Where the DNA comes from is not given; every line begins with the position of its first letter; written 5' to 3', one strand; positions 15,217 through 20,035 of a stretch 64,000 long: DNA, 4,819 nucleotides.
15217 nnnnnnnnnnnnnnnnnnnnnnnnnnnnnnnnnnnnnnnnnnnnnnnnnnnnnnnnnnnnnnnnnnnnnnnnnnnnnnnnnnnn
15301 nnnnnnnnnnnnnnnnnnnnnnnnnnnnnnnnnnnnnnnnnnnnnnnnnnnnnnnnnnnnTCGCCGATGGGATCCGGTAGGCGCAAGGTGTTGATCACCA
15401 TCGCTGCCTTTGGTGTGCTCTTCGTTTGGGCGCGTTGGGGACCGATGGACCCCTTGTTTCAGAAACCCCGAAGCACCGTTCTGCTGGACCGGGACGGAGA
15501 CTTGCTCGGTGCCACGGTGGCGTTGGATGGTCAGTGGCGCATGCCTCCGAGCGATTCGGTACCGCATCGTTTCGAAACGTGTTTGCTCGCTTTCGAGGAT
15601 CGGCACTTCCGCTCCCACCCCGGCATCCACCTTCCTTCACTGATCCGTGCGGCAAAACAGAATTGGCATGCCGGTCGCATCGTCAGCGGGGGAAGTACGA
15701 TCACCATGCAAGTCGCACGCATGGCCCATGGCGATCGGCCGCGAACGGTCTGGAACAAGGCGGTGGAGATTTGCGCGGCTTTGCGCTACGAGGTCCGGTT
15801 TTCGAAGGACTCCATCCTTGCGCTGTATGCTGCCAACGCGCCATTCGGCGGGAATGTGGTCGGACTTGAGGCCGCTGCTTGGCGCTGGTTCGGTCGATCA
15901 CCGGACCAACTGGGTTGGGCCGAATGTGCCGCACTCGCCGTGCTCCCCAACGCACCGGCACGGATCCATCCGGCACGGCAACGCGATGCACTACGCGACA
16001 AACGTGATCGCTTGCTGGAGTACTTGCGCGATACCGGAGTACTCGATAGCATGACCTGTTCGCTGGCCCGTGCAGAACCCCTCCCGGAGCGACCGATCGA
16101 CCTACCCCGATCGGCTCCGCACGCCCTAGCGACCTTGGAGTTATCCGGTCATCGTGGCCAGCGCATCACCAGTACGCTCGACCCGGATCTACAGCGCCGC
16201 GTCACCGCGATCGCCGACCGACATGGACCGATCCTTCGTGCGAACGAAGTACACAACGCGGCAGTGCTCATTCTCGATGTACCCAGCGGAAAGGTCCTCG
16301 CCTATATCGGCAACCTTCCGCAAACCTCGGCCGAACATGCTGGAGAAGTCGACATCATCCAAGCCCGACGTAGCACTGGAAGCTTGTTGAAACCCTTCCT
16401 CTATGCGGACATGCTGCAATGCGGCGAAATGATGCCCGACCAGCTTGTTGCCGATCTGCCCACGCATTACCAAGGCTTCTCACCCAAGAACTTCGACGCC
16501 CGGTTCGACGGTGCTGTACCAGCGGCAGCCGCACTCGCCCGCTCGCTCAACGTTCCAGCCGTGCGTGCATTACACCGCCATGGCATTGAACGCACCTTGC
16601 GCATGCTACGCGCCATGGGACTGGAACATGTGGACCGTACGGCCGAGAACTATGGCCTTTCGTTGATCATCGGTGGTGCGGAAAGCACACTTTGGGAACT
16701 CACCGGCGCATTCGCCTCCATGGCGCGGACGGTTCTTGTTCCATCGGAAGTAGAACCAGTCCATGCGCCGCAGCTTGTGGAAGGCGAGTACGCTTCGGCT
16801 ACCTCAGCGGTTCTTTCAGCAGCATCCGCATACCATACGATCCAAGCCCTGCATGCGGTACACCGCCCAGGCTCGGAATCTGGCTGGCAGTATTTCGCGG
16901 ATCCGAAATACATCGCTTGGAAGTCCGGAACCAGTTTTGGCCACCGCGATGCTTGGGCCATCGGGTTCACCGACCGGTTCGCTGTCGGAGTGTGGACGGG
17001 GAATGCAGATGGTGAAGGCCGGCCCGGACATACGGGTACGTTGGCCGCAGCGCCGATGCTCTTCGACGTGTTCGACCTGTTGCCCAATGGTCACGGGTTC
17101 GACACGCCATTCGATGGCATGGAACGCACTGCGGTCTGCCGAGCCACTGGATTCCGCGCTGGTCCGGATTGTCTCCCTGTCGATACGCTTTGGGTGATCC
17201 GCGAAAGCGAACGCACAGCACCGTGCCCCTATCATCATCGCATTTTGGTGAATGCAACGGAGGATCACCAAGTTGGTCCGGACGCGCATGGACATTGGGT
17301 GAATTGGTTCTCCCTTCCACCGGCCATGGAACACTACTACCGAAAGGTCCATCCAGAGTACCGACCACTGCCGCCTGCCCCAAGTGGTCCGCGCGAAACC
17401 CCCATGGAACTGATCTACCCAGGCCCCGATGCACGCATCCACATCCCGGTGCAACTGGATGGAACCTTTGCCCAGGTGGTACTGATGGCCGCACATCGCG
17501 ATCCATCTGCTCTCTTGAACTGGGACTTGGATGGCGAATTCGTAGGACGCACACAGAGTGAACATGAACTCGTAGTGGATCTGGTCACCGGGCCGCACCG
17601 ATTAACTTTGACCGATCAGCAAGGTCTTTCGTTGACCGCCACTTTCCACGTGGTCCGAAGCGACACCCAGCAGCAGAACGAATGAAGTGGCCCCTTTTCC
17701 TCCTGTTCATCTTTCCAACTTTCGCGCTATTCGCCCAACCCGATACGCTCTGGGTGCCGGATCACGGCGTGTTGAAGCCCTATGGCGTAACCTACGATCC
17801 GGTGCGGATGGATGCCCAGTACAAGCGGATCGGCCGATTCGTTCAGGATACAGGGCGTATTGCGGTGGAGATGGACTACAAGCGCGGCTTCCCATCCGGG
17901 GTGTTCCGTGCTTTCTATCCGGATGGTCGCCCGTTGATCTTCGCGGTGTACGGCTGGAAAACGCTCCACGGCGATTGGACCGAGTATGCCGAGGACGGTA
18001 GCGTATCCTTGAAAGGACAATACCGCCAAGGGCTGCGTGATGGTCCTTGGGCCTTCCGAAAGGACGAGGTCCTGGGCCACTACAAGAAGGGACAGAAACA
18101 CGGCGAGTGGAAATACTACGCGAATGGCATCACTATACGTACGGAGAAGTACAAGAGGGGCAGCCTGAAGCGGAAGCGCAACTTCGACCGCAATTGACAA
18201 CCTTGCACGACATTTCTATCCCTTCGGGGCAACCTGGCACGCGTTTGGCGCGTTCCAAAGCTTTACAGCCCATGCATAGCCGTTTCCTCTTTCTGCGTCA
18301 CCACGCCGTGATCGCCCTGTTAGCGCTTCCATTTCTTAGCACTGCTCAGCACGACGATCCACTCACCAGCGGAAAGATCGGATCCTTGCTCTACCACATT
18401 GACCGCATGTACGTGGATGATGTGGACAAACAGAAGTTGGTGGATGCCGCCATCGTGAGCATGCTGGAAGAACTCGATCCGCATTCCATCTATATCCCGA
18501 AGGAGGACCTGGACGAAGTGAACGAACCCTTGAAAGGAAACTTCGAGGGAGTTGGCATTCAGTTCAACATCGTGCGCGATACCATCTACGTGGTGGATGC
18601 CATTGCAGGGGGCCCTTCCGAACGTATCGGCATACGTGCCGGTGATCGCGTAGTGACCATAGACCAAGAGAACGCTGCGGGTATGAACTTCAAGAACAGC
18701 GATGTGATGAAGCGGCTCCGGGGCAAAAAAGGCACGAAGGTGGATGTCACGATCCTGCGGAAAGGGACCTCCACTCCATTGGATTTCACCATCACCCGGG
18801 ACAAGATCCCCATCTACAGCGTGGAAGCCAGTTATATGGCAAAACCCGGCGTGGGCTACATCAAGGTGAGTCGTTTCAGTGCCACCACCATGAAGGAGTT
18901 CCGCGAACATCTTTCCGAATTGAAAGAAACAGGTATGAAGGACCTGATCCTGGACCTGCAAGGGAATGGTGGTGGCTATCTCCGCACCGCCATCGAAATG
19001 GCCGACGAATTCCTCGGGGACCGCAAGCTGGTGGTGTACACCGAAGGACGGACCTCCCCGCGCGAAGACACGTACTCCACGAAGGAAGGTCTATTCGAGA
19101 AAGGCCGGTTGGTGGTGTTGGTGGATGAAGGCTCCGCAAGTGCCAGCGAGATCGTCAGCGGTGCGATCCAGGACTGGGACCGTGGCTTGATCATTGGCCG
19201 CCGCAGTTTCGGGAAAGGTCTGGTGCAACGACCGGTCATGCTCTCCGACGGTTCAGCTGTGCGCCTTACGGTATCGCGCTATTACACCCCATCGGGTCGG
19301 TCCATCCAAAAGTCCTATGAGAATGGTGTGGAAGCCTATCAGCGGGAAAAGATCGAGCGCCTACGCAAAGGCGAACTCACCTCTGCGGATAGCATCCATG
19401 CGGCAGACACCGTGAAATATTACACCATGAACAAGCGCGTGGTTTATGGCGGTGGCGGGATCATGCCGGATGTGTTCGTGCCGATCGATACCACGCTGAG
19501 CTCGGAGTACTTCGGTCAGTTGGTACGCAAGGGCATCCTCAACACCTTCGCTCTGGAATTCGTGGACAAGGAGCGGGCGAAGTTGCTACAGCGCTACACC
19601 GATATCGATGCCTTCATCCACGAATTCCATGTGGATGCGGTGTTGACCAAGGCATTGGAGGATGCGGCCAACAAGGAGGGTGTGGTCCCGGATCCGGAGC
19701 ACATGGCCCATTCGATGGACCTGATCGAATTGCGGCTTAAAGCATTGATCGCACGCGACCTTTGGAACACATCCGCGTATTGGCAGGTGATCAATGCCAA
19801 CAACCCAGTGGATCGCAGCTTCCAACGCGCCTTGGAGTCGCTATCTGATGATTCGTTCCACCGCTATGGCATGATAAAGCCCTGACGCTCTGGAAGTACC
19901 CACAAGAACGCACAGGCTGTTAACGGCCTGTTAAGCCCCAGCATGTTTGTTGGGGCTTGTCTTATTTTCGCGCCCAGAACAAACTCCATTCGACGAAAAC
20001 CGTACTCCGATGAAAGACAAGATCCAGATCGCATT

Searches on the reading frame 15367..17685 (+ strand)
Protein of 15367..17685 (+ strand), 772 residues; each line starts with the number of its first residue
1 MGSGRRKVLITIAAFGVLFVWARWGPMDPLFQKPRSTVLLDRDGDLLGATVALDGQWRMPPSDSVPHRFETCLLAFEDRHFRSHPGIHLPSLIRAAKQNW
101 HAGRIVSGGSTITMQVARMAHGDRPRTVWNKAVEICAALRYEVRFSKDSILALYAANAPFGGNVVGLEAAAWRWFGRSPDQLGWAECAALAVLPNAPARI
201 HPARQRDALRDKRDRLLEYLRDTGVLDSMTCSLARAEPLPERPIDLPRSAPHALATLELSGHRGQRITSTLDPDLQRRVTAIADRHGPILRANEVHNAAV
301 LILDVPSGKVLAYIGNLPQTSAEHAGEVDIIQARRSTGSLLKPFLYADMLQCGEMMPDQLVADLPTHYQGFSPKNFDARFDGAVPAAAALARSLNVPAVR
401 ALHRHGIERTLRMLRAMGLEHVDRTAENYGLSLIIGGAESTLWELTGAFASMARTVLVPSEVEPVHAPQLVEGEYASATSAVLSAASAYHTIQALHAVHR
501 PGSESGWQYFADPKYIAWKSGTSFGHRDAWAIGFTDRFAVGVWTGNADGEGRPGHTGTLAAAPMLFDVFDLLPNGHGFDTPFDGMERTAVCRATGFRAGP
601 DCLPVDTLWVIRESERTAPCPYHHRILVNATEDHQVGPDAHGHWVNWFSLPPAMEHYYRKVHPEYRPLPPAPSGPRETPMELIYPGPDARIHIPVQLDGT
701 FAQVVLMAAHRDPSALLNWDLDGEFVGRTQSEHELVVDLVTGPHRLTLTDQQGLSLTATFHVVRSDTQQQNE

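Call 32: search_protein_families(library=pfam, proteins=[window:15367-17685:+], max_evalue=0.00001)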
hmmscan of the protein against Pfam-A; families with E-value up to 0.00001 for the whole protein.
window:15367-17685:+ (772 aa): 3 families
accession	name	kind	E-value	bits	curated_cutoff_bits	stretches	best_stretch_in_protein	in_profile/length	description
PF00912.28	Transgly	-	8.9e-46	156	27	1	58-218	15-175/178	Transglycosylase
PF06832.18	BiPBP_C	-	3.5e-12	46.5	26.8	1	676-758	8-88/90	Penicillin-Binding Protein C-terminus Family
PF00905.27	Transpeptidase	-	2.6e-07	30.6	22.1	1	299-523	2-242/299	Penicillin binding protein transpeptidase domain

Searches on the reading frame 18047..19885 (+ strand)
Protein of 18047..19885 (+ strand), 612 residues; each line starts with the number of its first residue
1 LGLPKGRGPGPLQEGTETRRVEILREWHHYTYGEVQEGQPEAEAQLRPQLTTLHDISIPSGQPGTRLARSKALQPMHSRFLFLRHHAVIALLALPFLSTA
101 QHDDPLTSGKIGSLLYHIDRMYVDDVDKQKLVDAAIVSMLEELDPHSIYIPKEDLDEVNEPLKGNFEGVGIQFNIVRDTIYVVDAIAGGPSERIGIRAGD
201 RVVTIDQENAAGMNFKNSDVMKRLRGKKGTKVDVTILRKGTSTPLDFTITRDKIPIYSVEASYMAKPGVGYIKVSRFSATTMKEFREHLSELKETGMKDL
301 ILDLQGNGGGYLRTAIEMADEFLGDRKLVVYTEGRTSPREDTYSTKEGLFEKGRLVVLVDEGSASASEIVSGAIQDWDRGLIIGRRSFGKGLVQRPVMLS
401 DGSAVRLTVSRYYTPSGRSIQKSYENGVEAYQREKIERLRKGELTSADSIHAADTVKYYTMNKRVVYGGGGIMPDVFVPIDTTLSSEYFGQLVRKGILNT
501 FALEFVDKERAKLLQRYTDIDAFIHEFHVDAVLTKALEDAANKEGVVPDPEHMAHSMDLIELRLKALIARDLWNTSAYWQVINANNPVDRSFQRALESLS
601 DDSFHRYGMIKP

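Call 32: search_protein_families(library=pfam, proteins=[window:18047-19885:+], max_evalue=0.00001)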
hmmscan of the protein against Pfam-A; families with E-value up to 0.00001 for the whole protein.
window:18047-19885:+ (612 aa): 5 families
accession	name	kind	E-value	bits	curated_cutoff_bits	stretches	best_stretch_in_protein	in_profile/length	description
PF03572.23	Peptidase_S41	-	3.1e-52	176.9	24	1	269-427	2-158/165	Peptidase family S41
PF13180.12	PDZ_2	-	6.5e-08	33.2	27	1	169-243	3-74/80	PDZ domain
PF17820.7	PDZ_6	-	6.6e-07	29.4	27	1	182-238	2-54/54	PDZ domain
PF22694.1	CtpB_N-like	-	2.1e-06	28.5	27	1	110-153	40-84/85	Activating protease CtpB N-terminal domain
PF00595.29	PDZ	-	2.7e-06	28.1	23.2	1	167-237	10-81/81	PDZ domain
